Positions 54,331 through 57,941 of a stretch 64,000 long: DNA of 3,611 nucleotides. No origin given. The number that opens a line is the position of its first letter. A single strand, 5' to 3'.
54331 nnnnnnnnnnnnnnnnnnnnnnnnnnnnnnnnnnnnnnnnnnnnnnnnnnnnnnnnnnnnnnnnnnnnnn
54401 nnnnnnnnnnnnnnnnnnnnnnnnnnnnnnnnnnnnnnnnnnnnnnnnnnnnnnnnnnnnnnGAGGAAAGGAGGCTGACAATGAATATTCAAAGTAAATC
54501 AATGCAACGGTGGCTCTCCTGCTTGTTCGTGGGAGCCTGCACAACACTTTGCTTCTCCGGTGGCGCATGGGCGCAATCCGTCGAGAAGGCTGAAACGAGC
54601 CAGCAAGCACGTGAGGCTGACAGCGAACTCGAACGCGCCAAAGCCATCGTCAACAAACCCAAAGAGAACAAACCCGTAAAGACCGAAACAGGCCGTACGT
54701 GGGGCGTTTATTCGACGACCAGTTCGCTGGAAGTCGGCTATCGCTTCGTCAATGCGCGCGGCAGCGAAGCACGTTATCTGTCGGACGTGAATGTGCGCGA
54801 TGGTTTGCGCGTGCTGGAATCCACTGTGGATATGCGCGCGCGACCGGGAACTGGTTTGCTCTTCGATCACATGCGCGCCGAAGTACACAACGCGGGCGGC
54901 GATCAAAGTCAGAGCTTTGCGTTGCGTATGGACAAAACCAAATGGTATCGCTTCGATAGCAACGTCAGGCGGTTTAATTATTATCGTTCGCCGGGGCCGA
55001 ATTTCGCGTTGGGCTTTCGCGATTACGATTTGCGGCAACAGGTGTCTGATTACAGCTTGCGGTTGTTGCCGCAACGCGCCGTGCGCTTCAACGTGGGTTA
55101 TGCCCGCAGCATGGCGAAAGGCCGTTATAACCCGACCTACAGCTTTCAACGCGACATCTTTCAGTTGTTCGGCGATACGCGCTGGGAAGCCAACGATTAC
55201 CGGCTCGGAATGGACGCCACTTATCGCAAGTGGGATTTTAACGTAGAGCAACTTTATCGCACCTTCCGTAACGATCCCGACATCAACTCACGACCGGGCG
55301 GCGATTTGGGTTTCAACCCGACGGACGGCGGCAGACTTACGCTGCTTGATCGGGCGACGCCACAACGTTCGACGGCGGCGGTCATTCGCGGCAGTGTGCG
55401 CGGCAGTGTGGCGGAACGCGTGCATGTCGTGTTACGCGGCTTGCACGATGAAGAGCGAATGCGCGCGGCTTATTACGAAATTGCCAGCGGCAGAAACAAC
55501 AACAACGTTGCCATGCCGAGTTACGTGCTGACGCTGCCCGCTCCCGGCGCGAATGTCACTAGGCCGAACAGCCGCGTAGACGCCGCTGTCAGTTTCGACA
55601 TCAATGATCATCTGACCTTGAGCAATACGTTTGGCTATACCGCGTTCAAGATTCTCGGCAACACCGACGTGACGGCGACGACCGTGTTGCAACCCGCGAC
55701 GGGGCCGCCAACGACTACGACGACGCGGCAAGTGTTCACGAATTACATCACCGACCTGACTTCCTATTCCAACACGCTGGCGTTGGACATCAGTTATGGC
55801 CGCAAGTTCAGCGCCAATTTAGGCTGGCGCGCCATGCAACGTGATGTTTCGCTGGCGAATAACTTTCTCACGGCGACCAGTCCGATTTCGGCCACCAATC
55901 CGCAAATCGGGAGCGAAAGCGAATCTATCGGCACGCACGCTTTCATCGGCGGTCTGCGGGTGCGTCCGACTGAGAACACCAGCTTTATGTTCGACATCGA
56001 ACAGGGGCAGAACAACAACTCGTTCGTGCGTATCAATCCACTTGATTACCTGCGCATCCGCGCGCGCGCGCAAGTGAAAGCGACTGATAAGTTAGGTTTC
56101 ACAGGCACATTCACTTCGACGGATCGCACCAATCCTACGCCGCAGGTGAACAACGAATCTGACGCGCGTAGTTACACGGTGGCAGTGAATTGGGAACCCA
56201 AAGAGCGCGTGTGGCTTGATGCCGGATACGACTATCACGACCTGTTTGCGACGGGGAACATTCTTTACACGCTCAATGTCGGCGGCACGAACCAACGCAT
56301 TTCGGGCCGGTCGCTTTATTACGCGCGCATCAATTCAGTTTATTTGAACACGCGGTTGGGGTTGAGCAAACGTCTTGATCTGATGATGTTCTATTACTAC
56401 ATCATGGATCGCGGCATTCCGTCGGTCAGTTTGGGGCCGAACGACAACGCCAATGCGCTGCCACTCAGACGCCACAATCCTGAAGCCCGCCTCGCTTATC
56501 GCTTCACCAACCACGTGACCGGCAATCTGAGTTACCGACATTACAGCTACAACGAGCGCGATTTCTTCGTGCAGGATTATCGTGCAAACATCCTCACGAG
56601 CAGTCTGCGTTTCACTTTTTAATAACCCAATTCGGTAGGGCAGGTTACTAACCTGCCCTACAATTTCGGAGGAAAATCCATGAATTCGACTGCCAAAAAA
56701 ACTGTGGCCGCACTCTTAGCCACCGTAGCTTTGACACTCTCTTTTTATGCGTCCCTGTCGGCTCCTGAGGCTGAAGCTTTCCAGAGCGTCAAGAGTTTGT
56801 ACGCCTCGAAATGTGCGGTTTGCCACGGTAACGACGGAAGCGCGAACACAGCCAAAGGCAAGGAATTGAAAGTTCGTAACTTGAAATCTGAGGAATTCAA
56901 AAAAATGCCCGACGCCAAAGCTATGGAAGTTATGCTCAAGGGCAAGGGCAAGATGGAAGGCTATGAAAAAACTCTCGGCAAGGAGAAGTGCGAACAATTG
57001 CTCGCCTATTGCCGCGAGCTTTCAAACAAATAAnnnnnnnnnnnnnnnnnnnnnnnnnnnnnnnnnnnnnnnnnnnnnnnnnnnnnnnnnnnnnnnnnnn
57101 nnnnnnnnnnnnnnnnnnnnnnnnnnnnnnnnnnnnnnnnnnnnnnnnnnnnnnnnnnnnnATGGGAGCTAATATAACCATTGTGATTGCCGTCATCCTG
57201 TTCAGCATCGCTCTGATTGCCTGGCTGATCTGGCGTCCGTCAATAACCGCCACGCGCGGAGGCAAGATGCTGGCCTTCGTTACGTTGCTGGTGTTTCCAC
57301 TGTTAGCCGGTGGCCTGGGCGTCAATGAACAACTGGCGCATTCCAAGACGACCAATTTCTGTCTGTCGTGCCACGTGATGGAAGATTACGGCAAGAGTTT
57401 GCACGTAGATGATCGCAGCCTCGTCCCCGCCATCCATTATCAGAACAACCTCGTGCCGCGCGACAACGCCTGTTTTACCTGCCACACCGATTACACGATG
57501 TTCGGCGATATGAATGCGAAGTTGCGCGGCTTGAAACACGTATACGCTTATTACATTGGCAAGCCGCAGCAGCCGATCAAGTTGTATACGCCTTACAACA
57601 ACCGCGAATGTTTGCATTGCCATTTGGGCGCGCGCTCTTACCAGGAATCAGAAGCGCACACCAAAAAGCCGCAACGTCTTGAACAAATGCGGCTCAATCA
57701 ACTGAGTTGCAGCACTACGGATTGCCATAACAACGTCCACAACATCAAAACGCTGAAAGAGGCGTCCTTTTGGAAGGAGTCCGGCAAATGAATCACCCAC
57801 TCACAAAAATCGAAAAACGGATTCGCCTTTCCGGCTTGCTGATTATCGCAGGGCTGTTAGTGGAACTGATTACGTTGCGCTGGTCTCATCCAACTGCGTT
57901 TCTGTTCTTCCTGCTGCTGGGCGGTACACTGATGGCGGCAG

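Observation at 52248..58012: MtoAB/PioAB/MtrAB-type porin-cytochrome extracellular electron transfer cluster with CymA-like and monoheme partners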

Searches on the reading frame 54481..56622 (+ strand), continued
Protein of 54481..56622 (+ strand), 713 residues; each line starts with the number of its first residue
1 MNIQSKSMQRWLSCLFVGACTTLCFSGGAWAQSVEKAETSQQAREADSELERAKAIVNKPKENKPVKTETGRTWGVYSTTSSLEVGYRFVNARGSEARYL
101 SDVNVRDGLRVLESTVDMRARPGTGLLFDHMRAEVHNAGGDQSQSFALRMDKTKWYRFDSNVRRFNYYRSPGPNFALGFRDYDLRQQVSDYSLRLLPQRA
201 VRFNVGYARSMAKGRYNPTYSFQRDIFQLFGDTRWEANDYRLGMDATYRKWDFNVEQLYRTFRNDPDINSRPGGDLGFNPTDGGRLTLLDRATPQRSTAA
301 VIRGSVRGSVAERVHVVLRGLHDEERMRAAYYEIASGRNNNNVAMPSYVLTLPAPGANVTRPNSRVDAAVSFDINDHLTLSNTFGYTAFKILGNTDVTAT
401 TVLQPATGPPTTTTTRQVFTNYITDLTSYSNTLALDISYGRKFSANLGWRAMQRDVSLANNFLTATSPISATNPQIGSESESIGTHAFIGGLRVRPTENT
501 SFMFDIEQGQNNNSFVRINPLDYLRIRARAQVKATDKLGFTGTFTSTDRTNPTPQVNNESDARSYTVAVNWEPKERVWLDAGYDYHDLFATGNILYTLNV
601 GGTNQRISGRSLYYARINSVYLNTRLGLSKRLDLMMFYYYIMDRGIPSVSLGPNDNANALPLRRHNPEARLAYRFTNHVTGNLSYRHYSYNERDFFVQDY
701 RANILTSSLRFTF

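Call 53: find_encoding_contigs(protein=P0182, flank=6000, max_places=1)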
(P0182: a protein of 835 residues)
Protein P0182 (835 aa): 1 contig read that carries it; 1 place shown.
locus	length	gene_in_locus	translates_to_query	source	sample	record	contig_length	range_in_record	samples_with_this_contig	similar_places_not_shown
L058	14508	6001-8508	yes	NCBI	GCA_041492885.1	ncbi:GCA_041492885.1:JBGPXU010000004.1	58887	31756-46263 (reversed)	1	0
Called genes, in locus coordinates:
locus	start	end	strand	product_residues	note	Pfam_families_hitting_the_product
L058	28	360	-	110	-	PF13442:Cytochrome_CBB3, PF00034:Cytochrom_C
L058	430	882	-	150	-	PF02566:OsmC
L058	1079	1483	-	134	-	PF00072:Response_reg (weak)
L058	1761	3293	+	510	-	PF05140:ResB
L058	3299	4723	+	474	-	PF01578:Cytochrom_C_asm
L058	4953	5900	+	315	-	PF14522:Cytochrome_C7 (faint), PF13435:Cytochrome_C554 (faint), PF22678:Cytochrom_c_NrfB-like, PF09699:Paired_CXXCH_1, PF14537:Cytochrom_c3_2 (weak), PF09699:Paired_CXXCH_1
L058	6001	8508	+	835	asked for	-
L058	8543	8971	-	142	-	PF00072:Response_reg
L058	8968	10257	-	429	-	PF11563:Protoglobin, PF00512:HisKA, PF02518:HATPase_c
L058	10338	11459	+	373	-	PF00672:HAMP, PF00512:HisKA, PF02518:HATPase_c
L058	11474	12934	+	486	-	PF00072:Response_reg, PF00158:Sigma54_activat, PF14532:Sigma54_activ_2, PF07724:AAA_2, PF07728:AAA_5, PF00004:AAA (weak), PF25601:AAA_lid_14, PF02954:HTH_8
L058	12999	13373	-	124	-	-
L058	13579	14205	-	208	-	PF23914:TPR_CcmH_CycH, PF13432:TPR_16 (faint), PF13181:TPR_8 (faint), PF13428:TPR_14 (faint), PF00515:TPR_1 (weak), PF07719:TPR_2 (weak), PF13424:TPR_12 (weak), PF13414:TPR_11 (weak), +6 more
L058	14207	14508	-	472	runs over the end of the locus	PF05201:GlutR_N, PF03435:Sacchrp_dh_NADP (faint), PF16912:Glu_dehyd_C (weak), PF01488:Shikimate_DH, PF13241:NAD_binding_7 (weak), PF03807:F420_oxidored, PF00745:GlutR_dimer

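Call 54: find_encoding_contigs(protein=P0149, flank=6000, max_places=1)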
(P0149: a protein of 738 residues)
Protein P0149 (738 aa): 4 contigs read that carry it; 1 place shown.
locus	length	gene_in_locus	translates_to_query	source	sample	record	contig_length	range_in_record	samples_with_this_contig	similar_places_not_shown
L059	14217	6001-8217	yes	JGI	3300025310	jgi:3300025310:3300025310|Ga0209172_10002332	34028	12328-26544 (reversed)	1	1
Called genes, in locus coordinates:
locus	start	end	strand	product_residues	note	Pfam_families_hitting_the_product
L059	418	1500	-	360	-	PF01408:GFO_IDH_MocA, PF02894:GFO_IDH_MocA_C, PF22725:GFO_IDH_MocA_C3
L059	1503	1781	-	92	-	-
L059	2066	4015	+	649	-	PF10342:Kre9_KNH (faint), PF19077:Big_13 (faint), PF17957:Big_7, PF17892:Cadherin_5 (weak), PF17963:Big_9, PF00036:EF-hand_1 (faint), PF00404:Dockerin_1, PF13405:EF-hand_6 (faint)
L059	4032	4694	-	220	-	-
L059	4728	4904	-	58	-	-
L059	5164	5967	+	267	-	-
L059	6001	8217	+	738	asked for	-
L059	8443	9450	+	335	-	PF00296:Bac_luciferase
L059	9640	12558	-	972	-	PF00403:HMA, PF12710:HAD (faint), PF00122:E1-E2_ATPase, PF00702:Hydrolase, PF08282:Hydrolase_3 (faint), PF13473:Cupredoxin_1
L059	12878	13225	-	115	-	-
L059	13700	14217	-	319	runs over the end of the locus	PF10017:Methyltransf_33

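Call 89: search_protein_families(library=ncbifam, proteins=[L007:4391-6787:+, L001:12741-14810:+, L001:14982-16508:+], max_evalue=0.00001)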
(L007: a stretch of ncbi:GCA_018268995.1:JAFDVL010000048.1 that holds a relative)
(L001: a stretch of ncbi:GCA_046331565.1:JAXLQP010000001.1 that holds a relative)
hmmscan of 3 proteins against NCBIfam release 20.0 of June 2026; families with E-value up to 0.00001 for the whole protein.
L007:4391-6787:+ (799 aa): 2 families
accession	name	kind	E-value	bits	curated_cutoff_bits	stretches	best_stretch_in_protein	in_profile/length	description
TIGR03509.1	OMP_MtrB_PioB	subfamily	3.3e-79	267.1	240.05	1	136-757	59-627/662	MtrB/PioB family decaheme-associated outer membrane protein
NF041027.1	GSU2204_Se_pt_1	equivalog_domain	8.6e-18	64.4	350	1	273-544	197-448/580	GSU2204 family CXXCH-containing (seleno)protein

L001:12741-14810:+ (690 aa): 7 families
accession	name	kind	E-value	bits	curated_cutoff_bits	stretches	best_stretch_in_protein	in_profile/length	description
TIGR03508.1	decahem_SO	subfamily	5.7e-16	58.7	192.2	1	35-168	63-177/258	DmsE family decaheme c-type cytochrome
NF008659.0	PRK11659.1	equivalog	3.5e-09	36.6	184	0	231-364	47-180/188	cytochrome c nitrite reductase pentaheme subunit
TIGR04257.1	nanowire_3heme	domain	7.8e-07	29.2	40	0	302-352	18-60/75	c(7)-type cytochrome triheme domain-containing protein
TIGR01583.1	formate-DH-gamm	equivalog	2.3e-06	27.7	115.85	0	423-605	2-166/204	formate dehydrogenase subunit gamma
NF045713.1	CxxCH_16_HmcA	equivalog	2.7e-06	26.3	400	0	39-238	73-253/541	sulfate respiration complex hexadecaheme cytochrome HmcA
TIGR02161.1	napC_nirT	subfamily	2.9e-06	27.3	310.6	0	102-146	46-91/185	periplasmic nitrate (or nitrite) reductase c-type cytochrome, NapC/NirT family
TIGR03153.1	cytochr_NrfH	equivalog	3.8e-06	27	134.2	0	29-91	88-137/138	cytochrome c nitrite reductase small subunit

L001:14982-16508:+ (509 aa): 3 families
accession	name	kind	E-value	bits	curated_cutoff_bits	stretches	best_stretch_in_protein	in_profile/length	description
TIGR03153.1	cytochr_NrfH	equivalog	1.6e-14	54.1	134.2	1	113-219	3-109/138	cytochrome c nitrite reductase small subunit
NF011606.0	PRK15032.1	equivalog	1.6e-07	30.8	455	1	101-195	8-106/390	pentaheme c-type cytochrome TorC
TIGR02162.1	torC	equivalog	2.6e-07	30.2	478.2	1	107-198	13-109/387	pentaheme c-type cytochrome TorC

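Call 91: find_encoding_contigs(protein=P0281, flank=8000, max_places=1)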
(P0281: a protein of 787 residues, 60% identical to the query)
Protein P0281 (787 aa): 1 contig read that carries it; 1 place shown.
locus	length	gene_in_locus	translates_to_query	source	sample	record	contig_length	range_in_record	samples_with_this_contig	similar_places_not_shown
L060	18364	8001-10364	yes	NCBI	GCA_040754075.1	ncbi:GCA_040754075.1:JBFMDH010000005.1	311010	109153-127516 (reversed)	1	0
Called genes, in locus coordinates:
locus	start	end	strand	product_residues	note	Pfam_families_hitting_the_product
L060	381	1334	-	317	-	PF00753:Lactamase_B (weak), PF13483:Lactamase_B_3, PF12706:Lactamase_B_2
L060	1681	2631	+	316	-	PF14258:DUF4350 (faint)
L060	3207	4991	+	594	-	PF00756:Esterase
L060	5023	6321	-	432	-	PF01408:GFO_IDH_MocA, PF19051:GFO_IDH_MocA_C2, PF02894:GFO_IDH_MocA_C (weak), PF22725:GFO_IDH_MocA_C3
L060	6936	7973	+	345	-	PF22113:Mtrc-MtrF_II-IV_dom (faint), PF22678:Cytochrom_c_NrfB-like (faint), PF14537:Cytochrom_c3_2 (faint), PF14522:Cytochrome_C7 (faint), PF13435:Cytochrome_C554 (faint), PF09699:Paired_CXXCH_1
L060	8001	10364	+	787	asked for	PF11854:MtrB_PioB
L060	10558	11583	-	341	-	PF03150:CCP_MauG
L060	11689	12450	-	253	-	-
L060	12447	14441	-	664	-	PF13757:VIT_2, PF08487:VIT, PF00092:VWA, PF13519:VWA_2, PF13768:VWA_3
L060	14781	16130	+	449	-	PF01408:GFO_IDH_MocA, PF02894:GFO_IDH_MocA_C, PF19051:GFO_IDH_MocA_C2, PF22725:GFO_IDH_MocA_C3, PF19051:GFO_IDH_MocA_C2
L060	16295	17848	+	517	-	PF00144:Beta-lactamase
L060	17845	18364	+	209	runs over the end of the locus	-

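Call 92: find_encoding_contigs(protein=P0274, flank=8000, max_places=1)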
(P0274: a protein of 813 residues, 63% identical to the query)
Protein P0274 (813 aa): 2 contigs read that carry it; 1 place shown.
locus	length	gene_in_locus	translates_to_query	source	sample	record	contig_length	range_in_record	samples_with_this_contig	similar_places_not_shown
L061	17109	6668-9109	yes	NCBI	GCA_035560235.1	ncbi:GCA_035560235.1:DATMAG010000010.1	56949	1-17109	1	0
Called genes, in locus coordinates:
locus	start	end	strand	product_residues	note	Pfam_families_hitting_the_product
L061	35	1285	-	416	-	PF01548:DEDD_Tnp_IS110, PF02371:Transposase_20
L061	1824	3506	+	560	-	PF00082:Peptidase_S8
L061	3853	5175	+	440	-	-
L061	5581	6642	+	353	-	PF13435:Cytochrome_C554 (faint), PF14522:Cytochrome_C7 (faint), PF22113:Mtrc-MtrF_II-IV_dom (faint), PF14537:Cytochrom_c3_2 (faint), PF22678:Cytochrom_c_NrfB-like (weak), PF09699:Paired_CXXCH_1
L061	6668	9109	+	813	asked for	PF11854:MtrB_PioB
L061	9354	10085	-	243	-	PF01479:S4, PF00849:PseudoU_synth_2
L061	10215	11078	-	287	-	PF04116:FA_hydroxylase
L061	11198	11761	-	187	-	-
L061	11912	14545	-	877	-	PF13620:CarboxypepD_reg, PF13715:CarbopepD_reg_2 (weak), PF22904:NOMO1-like_2nd (faint), PF25183:OMP_b-brl_4, PF00593:TonB_dep_Rec_b-barrel (weak), PF25183:OMP_b-brl_4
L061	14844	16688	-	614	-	PF00664:ABC_membrane, PF00005:ABC_tran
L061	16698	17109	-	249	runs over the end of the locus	-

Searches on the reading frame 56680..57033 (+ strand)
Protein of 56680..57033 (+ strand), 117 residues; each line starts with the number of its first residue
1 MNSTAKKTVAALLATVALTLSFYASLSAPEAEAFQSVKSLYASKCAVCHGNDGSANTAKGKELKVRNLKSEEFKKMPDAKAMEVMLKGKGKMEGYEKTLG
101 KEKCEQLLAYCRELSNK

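Call 3: search_protein_families(library=pfam, proteins=[window:56680-57033:+], max_evalue=1)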
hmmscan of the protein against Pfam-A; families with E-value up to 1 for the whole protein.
window:56680-57033:+ (117 aa): 3 families
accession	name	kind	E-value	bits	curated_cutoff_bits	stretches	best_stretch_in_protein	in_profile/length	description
PF13442.11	Cytochrome_CBB3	-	4.8e-09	36.9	27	1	34-110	3-67/68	Cytochrome C oxidase, cbb3-type, subunit III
PF00034.26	Cytochrom_C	-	0.0015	20.2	21.3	1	38-111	5-86/90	Cytochrome c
PF14495.11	Cytochrom_C550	-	0.12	12.5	27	1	32-70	24-61/136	Cytochrome c-550 domain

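Call 4: search_protein_families(library=ncbifam, proteins=[window:56680-57033:+], max_evalue=1)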
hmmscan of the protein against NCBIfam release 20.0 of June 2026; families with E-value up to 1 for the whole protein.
window:56680-57033:+ (117 aa): 11 families
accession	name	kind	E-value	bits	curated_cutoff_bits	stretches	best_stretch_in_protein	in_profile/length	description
NF045930.1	Cytc6PetJCyano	equivalog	2.8e-10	40.1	135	1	11-113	6-104/110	cytochrome c6 PetJ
NF011054.0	PRK14486.1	equivalog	2.2e-07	30.6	447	1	29-115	210-291/294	putative bifunctional cbb3-type cytochrome c oxidase subunit II/cytochrome c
TIGR00782.1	ccoP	equivalog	3.5e-05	23.2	179.95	1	30-116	199-283/285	cytochrome-c oxidase, cbb3-type subunit III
NF052248.1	SorU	equivalog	0.001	19.2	100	1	44-110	12-71/72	SorU family sulfite dehydrogenase c-type cytochrome subunit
NF050122.1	bc1_QcrC_actin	exception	0.0013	18.1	200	1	28-58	35-65/253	cytochrome bc1 complex diheme cytochrome c subunit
NF045773.1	cytochro_C550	exception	0.0044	16.9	125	1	31-107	46-112/118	cytochrome c550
NF045774.1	cytochro_C551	exception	0.011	15.7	118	1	31-93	36-90/110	cytochrome c551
TIGR03872.1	cytochrome_MoxG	equivalog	0.019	15.1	147.8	1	30-114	40-121/133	cytochrome c(L), periplasmic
TIGR03874.1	4cys_cytochr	equivalog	0.024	14.4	161.75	1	40-73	39-73/143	c-type cytochrome, methanol metabolism-related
TIGR01904.2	GSu_C4xC__C2xCH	domain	0.052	13.3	27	1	42-61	49-69/73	CxxxxCH/CxxCH domain c-type cytochrome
TIGR04494.1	c550_PedF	equivalog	0.056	13.4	122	1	30-56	47-73/133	cytochrome c-550 PedF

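Call 51: search_solved_structures(query=window:56680-57030:+, max_evalue=0.01)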
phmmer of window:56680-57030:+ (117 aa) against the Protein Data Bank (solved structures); distinct sequences matched with E-value up to 0.01: 11.
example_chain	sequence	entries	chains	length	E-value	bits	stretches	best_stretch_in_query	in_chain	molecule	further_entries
3mk7_C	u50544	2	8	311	5e-09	39.6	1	34-117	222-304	Cytochrome c oxidase, cbb3-type, subunit P | Cbb3-type cytochrome c oxidase subunit CcoP1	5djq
8snh_G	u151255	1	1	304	2.3e-07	34.3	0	26-116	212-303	Cbb3-type cytochrome c oxidase subunit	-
7o38_A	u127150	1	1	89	2.5e-07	34.1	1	37-117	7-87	Cytochrome c-552 Ks_3357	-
6r6n_B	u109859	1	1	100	1.4e-06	31.7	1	43-113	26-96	KustA0088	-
6r6m_B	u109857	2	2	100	1e-05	28.9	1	43-113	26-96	Kusta0088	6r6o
8smr_G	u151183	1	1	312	1.5e-05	28.4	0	33-115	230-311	Cbb3-type cytochrome c oxidase subunit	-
4kmg_A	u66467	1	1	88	0.00015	25.2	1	40-109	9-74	Cytochrome C6 (Soluble cytochrome F) (Cytochrome c553)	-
4eif_A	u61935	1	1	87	0.00055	23.4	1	39-113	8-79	Cytochrome c6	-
4eie_A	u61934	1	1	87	0.00063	23.2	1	39-113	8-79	Cytochrome c6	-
5xdh_A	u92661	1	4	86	0.0016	21.9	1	37-95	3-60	Putative cytochrome c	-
9krr_A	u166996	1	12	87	0.0025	21.2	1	38-114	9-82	Cytochrome c6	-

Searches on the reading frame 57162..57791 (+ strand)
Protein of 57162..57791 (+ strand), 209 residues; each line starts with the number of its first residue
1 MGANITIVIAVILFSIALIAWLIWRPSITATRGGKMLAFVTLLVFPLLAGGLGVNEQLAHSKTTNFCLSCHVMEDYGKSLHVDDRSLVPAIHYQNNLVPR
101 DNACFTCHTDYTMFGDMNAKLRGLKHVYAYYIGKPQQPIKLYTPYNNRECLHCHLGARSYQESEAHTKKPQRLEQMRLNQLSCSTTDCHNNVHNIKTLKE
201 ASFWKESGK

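Call 3: search_protein_families(library=pfam, proteins=[window:57162-57791:+], max_evalue=1)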
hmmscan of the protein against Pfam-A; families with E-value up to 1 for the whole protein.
window:57162-57791:+ (209 aa): 6 families
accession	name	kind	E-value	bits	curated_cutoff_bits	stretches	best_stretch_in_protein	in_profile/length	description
PF03264.19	Cytochrom_NNT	-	3.4e-10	40.4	24.1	1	42-192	14-167/174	NapC/NirT cytochrome c family, N-terminal region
PF22113.1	Mtrc-MtrF_II-IV_dom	-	0.00013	22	30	2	56-112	112-167/176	Outer membrane cytochrome MtrC/MtrF-like, domains II/IV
PF14537.11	Cytochrom_c3_2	-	0.0014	19.4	25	1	144-191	23-66/79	Cytochrome c3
PF14522.11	Cytochrome_C7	-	0.005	17.1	24.8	1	60-154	8-66/67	Cytochrome c7 and related cytochrome c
PF09699.15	Paired_CXXCH_1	-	0.038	14.1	20.6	0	55-71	20-36/41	Doubled CXXCH motif (Paired_CXXCH_1)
PF23392.1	DUF7101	-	0.37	11.3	27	0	67-117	36-86/96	Domain of unknown function (DUF7101)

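Call 4: search_protein_families(library=ncbifam, proteins=[window:57162-57791:+], max_evalue=1)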
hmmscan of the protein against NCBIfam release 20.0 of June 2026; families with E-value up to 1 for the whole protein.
window:57162-57791:+ (209 aa): 7 families
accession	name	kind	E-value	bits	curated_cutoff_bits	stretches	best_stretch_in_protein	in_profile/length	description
TIGR03153.1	cytochr_NrfH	equivalog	1.2e-09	38.4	134.2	1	53-193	17-137/138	cytochrome c nitrite reductase small subunit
TIGR02162.1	torC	equivalog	2.3e-08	33.7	478.2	1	47-141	24-114/387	pentaheme c-type cytochrome TorC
NF007906.0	PRK10617.1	equivalog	2.9e-08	33.8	349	1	23-141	17-124/200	cytochrome c-type protein NapC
TIGR02161.1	napC_nirT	subfamily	3.2e-08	33.7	310.6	1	25-191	11-162/185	periplasmic nitrate (or nitrite) reductase c-type cytochrome, NapC/NirT family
NF011606.0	PRK15032.1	equivalog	1.8e-05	24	455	1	36-134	17-107/390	pentaheme c-type cytochrome TorC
TIGR01905.1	paired_CXXCH_1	subfamily_domain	0.088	12.7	25.2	1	56-71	21-36/41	doubled CXXCH domain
NF008609.0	PRK11586.1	equivalog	0.13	12.1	230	1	61-109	77-128/149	nitrate reductase cytochrome c-type subunit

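Call 49: search_solved_structures(query=window:57162-57788:+, max_evalue=1)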
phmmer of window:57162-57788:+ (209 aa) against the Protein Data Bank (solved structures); distinct sequences matched with E-value up to 1: 0.
